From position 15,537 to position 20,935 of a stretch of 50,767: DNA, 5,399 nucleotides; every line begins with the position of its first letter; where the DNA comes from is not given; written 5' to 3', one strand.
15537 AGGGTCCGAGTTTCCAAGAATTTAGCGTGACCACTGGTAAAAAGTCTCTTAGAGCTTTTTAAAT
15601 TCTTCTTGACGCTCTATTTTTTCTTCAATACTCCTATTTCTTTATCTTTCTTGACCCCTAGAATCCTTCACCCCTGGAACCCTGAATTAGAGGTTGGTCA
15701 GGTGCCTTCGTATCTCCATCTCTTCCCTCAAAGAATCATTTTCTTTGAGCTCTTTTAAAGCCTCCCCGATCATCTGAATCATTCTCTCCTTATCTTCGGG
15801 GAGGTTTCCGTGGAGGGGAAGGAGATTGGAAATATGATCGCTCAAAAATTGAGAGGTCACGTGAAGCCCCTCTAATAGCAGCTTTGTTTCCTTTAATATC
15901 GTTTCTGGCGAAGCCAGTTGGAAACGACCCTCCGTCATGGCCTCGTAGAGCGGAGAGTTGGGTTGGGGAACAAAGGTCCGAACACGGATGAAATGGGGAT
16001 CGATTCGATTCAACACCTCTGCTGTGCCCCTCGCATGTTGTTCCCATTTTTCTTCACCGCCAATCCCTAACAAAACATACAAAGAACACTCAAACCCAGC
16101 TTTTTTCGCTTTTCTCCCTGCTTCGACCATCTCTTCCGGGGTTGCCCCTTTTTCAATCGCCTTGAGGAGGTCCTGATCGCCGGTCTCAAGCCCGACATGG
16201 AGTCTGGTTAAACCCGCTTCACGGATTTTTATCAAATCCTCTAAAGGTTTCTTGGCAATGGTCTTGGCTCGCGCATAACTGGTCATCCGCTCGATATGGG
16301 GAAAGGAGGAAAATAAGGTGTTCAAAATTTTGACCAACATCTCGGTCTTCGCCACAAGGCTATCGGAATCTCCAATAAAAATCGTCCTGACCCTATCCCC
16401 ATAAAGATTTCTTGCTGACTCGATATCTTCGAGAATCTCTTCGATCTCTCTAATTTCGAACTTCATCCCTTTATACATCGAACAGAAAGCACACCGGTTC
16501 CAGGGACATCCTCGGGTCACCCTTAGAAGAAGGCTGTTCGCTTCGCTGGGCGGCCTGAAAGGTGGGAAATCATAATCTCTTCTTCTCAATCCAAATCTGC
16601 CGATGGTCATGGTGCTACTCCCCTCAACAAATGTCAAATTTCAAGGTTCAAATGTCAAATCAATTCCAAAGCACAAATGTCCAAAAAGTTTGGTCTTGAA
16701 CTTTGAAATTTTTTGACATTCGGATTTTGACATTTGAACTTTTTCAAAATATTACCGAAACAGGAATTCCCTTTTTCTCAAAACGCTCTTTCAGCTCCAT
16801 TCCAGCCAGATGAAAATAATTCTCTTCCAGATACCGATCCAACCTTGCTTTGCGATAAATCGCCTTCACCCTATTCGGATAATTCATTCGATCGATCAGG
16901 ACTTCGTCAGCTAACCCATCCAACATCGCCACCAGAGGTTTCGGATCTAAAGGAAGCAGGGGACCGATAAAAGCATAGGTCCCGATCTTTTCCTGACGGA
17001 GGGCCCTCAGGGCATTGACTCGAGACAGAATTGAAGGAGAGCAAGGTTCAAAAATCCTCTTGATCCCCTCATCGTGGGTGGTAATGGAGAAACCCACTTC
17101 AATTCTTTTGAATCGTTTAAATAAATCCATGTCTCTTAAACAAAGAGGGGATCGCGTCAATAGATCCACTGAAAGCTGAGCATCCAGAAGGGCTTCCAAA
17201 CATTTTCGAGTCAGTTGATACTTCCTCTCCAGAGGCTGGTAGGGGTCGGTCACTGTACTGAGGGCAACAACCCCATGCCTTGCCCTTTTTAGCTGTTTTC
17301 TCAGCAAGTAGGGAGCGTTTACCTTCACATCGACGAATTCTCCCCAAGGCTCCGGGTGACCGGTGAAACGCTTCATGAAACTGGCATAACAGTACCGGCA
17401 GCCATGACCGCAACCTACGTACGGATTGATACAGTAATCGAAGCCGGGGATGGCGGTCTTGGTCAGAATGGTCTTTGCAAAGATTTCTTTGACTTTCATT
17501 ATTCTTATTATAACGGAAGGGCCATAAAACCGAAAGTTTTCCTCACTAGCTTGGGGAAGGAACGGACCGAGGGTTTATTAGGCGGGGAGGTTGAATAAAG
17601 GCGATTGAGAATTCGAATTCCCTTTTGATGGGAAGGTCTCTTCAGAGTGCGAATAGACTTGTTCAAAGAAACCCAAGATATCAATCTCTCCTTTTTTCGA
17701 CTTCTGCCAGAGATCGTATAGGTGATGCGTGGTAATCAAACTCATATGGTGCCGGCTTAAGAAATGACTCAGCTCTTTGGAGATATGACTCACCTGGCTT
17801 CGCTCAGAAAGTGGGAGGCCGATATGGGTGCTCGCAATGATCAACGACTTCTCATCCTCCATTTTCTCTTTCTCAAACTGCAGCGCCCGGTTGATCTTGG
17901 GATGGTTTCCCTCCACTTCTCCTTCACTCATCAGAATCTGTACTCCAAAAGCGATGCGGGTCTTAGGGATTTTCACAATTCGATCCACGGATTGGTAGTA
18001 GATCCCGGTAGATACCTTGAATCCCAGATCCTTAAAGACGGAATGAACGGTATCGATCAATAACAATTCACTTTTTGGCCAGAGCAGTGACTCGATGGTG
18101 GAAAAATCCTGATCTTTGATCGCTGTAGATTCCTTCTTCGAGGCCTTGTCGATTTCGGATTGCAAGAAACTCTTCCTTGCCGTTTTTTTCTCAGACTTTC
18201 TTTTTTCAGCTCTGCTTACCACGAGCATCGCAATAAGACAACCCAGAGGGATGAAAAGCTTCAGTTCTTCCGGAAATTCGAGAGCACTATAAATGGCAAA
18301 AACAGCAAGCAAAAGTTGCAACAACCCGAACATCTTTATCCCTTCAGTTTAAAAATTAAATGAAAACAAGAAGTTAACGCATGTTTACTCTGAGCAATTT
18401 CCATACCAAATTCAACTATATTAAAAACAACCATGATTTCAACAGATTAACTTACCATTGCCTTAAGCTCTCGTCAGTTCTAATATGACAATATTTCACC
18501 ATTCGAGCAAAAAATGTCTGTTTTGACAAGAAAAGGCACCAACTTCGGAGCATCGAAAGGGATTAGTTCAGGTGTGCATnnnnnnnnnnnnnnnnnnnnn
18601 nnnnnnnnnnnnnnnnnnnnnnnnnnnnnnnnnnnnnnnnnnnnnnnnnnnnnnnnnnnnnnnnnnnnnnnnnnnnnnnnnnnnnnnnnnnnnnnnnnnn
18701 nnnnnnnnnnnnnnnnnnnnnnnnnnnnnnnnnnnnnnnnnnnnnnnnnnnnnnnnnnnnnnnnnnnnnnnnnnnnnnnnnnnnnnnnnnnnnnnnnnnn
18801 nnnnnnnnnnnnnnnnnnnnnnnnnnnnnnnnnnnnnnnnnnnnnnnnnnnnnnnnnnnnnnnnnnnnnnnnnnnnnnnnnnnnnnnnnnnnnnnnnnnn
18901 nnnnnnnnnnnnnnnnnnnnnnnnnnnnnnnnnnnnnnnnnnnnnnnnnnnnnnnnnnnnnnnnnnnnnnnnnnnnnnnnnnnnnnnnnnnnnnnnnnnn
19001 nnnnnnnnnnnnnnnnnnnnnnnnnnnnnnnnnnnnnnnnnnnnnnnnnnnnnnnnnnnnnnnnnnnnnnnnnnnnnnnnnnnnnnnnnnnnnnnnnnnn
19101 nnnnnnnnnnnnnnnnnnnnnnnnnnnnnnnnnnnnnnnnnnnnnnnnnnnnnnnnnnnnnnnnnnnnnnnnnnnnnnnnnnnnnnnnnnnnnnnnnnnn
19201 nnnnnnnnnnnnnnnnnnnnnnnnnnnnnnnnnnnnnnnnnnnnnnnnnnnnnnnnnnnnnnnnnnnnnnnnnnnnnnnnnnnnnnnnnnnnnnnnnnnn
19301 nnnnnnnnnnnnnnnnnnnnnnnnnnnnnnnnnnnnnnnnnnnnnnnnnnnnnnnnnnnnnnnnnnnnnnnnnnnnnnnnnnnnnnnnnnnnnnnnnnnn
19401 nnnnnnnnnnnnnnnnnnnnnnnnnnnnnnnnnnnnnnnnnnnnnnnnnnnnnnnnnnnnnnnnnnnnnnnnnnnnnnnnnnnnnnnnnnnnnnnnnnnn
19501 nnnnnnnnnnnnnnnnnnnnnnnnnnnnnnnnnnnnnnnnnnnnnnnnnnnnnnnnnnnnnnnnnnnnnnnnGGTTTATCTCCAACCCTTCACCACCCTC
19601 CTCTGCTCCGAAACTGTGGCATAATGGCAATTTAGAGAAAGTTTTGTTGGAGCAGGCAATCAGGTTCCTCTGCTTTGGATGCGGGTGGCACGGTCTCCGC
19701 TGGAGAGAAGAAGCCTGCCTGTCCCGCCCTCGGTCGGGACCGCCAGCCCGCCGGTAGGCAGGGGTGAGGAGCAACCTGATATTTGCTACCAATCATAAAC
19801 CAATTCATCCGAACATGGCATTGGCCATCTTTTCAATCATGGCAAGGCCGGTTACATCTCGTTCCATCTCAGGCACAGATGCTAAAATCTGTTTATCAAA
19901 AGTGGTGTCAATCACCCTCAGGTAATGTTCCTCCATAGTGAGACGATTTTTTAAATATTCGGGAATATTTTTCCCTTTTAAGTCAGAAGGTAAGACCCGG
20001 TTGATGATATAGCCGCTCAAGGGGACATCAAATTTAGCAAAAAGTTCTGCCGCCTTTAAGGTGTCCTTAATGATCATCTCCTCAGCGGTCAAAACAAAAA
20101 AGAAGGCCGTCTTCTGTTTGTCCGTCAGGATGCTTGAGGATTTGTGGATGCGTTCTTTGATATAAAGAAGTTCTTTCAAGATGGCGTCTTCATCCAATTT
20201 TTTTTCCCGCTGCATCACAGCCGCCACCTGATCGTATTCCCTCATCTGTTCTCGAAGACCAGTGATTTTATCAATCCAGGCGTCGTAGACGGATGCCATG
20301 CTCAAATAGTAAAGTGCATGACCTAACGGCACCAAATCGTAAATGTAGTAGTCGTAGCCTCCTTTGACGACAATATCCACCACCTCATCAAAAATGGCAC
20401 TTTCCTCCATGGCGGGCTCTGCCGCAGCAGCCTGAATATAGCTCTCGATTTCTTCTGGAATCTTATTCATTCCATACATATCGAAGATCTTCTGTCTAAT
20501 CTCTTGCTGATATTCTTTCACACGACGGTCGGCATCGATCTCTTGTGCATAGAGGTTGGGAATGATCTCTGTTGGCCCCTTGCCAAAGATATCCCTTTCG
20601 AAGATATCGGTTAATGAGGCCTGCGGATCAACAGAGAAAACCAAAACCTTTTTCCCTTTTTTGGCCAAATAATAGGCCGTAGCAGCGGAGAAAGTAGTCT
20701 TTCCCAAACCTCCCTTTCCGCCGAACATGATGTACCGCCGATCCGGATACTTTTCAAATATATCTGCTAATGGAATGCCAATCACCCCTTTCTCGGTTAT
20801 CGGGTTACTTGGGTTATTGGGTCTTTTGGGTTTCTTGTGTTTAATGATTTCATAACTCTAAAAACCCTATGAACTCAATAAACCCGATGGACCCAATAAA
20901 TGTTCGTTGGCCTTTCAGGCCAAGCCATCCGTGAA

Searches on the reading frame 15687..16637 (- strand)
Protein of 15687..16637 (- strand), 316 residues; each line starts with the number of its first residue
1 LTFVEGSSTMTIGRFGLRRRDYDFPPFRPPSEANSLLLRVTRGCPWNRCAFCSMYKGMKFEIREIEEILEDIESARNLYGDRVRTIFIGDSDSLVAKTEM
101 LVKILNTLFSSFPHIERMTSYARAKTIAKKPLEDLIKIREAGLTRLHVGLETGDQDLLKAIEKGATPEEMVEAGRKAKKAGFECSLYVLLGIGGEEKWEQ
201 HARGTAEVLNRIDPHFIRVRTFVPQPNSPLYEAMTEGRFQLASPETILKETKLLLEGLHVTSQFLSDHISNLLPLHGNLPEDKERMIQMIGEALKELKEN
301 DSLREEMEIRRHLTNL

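Call 57: search_protein_families(library=pfam, proteins=[window:15687-16637:-])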
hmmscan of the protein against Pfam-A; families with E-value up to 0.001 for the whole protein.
window:15687-16637:- (316 aa): 1 family
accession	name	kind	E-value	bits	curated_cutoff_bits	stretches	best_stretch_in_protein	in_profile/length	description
PF04055.27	Radical_SAM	-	3.7e-22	79.7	29.5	1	40-198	3-157/166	Radical SAM superfamily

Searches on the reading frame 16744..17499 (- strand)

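Call 57: search_protein_families(library=pfam, proteins=[window:16744-17499:-])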
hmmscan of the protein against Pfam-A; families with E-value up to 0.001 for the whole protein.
window:16744-17499:- (251 aa): 1 family
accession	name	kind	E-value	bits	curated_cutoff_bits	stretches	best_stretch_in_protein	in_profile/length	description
PF04055.27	Radical_SAM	-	4.9e-09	37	29.5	1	24-179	1-149/166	Radical SAM superfamily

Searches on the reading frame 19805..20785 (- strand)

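Call 57: search_protein_families(library=pfam, proteins=[window:19805-20785:-])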
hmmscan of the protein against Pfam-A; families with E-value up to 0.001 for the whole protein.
window:19805-20785:- (326 aa): 6 families
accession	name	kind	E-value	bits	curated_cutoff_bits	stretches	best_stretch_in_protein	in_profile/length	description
PF02374.21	ArsA_ATPase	-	3.7e-70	237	24.3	1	17-324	2-303/305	Anion-transporting ATPase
PF01656.29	CbiA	-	2.1e-14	54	25.4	1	19-273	2-92/125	CobQ/CobB/MinD/ParA nucleotide binding domain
PF13614.12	AAA_31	-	4.6e-13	49.9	27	1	23-161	9-135/177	AAA domain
PF00142.24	Fer4_NifH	-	1.4e-06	28.5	25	1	18-61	2-45/271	4Fe-4S iron sulfur cluster binding proteins, NifH/frxC family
PF10609.15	ParA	-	1.4e-06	28.4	27.1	1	19-53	7-41/246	NUBPL iron-transfer P-loop NTPase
PF00448.28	SRP54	-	3e-05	24.2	22.7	1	18-53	3-38/196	SRP54-type protein, GTPase domain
